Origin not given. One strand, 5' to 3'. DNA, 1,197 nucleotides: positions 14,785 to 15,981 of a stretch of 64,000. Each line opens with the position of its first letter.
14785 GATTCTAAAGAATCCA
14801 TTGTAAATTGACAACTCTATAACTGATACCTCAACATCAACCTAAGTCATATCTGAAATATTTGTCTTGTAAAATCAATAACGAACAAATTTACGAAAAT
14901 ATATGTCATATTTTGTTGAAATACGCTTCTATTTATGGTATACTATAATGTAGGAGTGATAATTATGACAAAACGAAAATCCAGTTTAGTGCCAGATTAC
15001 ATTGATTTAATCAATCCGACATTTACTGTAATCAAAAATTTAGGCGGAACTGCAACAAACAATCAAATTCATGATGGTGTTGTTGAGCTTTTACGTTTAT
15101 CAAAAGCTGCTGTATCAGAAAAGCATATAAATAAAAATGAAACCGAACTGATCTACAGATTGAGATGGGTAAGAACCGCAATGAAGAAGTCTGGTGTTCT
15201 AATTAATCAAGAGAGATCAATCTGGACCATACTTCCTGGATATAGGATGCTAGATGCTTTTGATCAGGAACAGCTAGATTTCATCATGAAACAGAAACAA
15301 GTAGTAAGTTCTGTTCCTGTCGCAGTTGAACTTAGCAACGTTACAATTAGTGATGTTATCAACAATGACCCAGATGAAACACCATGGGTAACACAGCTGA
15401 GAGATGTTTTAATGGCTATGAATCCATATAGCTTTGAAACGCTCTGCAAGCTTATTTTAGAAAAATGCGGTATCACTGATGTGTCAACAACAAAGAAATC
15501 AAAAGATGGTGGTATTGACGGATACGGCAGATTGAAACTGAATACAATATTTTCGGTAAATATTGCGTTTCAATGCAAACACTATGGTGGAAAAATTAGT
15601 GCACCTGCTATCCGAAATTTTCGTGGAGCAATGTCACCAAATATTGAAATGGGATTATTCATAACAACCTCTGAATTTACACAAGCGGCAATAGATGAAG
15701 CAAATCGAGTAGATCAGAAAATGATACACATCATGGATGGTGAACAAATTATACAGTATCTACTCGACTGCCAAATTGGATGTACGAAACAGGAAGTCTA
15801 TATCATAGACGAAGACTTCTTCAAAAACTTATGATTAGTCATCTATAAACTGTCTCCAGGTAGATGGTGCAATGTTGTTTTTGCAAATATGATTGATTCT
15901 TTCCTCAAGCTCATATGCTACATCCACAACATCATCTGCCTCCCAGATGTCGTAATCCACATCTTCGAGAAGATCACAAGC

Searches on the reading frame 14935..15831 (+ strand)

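Call 8: search_protein_families(library=phrogs, proteins=[window:14935-15831:+], max_evalue=0.001)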
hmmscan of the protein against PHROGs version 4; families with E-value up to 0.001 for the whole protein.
window:14935-15831:+ (299 aa): 1 family
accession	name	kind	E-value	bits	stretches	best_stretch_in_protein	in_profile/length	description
phrog_19856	-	unknown function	1.4e-10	42.2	1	154-278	63-180/192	-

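Call 51: search_protein_families(library=pfam, proteins=[window:14935-15831:+], max_evalue=0.001)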
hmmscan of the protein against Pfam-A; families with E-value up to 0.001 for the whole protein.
window:14935-15831:+ (299 aa): 3 families
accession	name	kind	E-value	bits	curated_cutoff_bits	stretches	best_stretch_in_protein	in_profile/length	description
PF04471.18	Mrr_cat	-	9.6e-26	90.6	21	1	160-275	2-114/115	Restriction endonuclease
PF22722.2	NA-iREase1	-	1.1e-10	41.9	27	1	168-273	2-105/106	NACHT-associated inactive Restriction Endonuclease 1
PF14338.12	Mrr_N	-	7.8e-10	39.2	29.5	1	24-99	3-77/87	Mrr N-terminal domain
